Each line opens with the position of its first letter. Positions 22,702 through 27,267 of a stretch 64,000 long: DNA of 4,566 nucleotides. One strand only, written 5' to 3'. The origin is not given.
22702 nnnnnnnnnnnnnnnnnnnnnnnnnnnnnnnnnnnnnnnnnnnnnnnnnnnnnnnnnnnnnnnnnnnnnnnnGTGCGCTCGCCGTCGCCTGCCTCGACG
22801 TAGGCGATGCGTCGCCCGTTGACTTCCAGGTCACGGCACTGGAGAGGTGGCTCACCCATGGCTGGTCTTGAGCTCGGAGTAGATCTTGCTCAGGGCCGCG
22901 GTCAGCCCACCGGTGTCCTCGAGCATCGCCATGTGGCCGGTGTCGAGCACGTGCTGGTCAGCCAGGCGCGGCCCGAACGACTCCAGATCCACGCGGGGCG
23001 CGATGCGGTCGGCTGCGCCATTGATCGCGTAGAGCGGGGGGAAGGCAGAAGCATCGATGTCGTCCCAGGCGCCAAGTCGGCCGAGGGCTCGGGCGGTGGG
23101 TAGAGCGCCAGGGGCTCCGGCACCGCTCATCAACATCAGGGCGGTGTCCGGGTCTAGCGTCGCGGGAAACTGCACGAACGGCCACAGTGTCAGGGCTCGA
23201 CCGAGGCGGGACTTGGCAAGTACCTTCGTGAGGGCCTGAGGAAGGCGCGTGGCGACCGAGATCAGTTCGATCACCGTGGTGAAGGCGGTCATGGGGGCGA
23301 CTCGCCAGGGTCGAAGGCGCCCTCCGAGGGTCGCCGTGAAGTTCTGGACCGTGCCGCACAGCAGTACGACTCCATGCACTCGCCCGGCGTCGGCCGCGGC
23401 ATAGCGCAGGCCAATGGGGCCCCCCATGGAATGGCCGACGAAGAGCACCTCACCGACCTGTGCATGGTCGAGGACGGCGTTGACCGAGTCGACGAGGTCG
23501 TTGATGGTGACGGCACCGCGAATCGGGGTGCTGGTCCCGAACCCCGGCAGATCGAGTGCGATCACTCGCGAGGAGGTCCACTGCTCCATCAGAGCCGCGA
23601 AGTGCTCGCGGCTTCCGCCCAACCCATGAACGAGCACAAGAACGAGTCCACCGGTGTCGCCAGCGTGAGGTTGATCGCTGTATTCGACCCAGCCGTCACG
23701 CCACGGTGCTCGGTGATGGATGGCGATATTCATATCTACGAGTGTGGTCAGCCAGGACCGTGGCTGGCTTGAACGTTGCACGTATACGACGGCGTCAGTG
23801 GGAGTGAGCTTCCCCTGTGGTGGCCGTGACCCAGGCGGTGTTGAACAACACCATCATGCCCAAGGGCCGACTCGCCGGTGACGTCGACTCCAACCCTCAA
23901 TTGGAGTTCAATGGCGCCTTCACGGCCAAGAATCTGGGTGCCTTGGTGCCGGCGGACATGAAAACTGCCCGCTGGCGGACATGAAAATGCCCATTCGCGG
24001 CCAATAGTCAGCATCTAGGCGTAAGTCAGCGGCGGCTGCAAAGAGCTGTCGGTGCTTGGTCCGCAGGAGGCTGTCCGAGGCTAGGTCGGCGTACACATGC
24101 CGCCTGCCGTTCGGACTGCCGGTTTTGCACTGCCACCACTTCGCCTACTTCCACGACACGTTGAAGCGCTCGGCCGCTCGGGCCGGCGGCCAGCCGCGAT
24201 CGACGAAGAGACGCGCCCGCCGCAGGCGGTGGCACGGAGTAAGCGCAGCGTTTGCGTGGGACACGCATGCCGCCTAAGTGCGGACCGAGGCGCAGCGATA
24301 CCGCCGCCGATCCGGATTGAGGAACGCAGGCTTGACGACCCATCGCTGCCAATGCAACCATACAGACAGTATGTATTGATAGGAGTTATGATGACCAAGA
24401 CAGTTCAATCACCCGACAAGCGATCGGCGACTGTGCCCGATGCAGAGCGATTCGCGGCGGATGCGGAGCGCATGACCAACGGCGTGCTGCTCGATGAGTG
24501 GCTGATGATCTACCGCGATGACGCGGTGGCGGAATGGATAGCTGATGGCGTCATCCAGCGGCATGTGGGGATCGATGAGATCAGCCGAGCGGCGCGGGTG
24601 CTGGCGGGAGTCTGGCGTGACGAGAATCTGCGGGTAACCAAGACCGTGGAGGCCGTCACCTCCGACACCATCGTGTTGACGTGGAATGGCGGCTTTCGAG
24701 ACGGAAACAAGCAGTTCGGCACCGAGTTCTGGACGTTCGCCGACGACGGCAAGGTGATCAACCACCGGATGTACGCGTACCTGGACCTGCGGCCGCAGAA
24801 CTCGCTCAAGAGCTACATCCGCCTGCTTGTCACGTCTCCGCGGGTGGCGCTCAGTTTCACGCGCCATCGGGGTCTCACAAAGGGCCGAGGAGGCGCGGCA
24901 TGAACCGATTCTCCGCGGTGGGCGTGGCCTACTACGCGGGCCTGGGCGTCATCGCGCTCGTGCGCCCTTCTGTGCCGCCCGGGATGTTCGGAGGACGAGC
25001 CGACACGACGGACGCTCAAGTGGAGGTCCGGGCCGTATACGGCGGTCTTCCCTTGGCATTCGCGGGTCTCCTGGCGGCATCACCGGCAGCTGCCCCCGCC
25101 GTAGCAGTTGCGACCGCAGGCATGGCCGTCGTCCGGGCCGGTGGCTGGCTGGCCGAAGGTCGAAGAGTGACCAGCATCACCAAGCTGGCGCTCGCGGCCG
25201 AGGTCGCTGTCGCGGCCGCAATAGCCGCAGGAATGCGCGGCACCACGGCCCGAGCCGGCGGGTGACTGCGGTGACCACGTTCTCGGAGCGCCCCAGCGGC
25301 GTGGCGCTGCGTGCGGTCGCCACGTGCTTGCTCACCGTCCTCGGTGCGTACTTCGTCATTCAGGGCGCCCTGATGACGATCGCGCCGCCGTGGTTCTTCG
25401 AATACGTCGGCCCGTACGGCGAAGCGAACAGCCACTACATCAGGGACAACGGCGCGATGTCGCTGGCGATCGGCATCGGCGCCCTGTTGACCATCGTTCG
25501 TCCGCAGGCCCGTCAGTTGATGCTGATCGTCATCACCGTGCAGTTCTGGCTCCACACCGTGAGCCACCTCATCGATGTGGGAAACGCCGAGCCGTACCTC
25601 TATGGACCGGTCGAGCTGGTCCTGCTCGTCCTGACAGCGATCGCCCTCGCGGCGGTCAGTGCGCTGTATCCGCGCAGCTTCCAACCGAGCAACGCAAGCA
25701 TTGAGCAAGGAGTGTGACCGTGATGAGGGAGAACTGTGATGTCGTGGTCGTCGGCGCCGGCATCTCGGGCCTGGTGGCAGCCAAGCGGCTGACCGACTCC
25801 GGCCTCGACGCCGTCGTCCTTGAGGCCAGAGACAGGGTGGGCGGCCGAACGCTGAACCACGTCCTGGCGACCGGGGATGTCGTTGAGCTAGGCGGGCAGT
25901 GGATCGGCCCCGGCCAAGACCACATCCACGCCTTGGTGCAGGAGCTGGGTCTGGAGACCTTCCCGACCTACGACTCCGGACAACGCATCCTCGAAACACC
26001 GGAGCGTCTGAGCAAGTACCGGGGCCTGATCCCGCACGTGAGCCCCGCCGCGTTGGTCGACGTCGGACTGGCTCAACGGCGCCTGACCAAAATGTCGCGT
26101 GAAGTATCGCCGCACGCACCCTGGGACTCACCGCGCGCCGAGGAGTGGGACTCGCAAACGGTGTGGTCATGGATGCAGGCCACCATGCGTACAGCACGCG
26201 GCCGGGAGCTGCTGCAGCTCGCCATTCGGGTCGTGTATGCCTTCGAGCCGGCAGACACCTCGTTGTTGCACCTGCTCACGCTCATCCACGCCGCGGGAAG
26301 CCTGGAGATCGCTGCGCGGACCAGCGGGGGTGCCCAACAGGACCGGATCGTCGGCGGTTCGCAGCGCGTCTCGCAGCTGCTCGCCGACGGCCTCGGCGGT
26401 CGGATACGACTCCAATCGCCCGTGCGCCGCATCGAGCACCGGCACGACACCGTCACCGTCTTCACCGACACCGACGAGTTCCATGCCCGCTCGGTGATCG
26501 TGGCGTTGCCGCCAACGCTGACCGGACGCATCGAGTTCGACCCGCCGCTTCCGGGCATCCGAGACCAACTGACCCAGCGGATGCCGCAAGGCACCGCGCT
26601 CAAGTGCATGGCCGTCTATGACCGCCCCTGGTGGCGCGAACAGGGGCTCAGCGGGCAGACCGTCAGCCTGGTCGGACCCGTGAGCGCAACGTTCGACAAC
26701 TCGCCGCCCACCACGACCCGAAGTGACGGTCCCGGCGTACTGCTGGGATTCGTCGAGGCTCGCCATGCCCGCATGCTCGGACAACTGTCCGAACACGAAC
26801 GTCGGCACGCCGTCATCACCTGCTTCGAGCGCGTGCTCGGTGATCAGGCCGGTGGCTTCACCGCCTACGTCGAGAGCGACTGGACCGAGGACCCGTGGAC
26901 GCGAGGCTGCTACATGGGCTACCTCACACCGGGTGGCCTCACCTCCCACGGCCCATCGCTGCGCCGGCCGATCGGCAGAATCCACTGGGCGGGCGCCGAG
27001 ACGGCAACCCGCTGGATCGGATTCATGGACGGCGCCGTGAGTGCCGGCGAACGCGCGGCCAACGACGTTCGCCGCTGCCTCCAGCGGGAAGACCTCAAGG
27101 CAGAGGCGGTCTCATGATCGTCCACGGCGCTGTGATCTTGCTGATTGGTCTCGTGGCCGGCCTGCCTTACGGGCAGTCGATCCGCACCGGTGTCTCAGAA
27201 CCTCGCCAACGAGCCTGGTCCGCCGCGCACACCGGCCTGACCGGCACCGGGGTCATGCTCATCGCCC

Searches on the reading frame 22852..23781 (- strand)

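Call 70: search_protein_families(library=pfam, proteins=[window:22852-23781:-])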
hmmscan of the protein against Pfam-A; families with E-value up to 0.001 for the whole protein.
window:22852-23781:- (309 aa): 7 families
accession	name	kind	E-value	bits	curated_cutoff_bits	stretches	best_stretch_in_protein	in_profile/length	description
PF00561.26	Abhydrolase_1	-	5.6e-24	85.6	25.8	1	47-289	2-244/245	alpha/beta hydrolase fold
PF12697.13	Abhydrolase_6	-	6.4e-19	69.9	26.3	1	48-290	1-211/217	Alpha/beta hydrolase family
PF12146.15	Hydrolase_4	-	1.1e-13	51.5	27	1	47-176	6-139/239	Serine aminopeptidase, S33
PF00975.26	Thioesterase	-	2.6e-06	28.3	26.4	1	48-129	3-85/226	Thioesterase domain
PF03096.20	Ndr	-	4.4e-05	22.8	23.3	1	91-141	80-130/283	Ndr family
PF10230.15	LIDHydrolase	-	6.4e-05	23.2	27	1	97-193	69-169/262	Lipid-droplet associated hydrolase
PF05057.20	DUF676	-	0.00032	20.7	20.3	1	48-128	8-95/217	Putative serine esterase (DUF676)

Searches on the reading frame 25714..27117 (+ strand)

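Call 36: search_protein_families(library=pfam, proteins=[window:25714-27117:+])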
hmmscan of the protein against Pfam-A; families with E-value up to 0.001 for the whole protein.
window:25714-27117:+ (467 aa): 11 families
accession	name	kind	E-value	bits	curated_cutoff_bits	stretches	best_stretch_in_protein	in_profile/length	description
PF01593.30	Amino_oxidase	-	3.6e-73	247.8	19.8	1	17-452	1-442/443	Flavin containing amine oxidoreductase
PF13450.12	NAD_binding_8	-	5.2e-14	52.7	21.9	1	12-78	1-68/68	NAD(P)-binding Rossmann-like domain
PF01266.30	DAO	-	4.2e-09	36.8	27.9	1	9-44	1-37/353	FAD dependent oxidoreductase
PF00890.30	FAD_binding_2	-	1.4e-05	24.9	20.4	1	9-46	1-38/414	FAD binding domain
PF12831.13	FAD_oxidored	-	2.8e-05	24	27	1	9-65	1-58/416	FAD dependent oxidoreductase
PF03486.20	HI0933_like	-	3e-05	24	50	0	9-44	2-37/244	HI0933-like protein Rossmann domain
PF01946.23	Thi4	-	4.1e-05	23.4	26.2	1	7-44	17-55/235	Thi4 family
PF07992.20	Pyr_redox_2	-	5.8e-05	23.1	26.1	0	10-48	145-182/291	Pyridine nucleotide-disulphide oxidoreductase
PF13738.12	Pyr_redox_3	-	7e-05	22.7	30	0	230-264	97-131/305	Pyridine nucleotide-disulphide oxidoreductase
PF05834.18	Lycopene_cycl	-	8.4e-05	22.2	23.4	0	9-42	1-36/380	Lycopene cyclase protein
PF01494.25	FAD_binding_3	-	0.00045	20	22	1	8-40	2-34/349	FAD binding domain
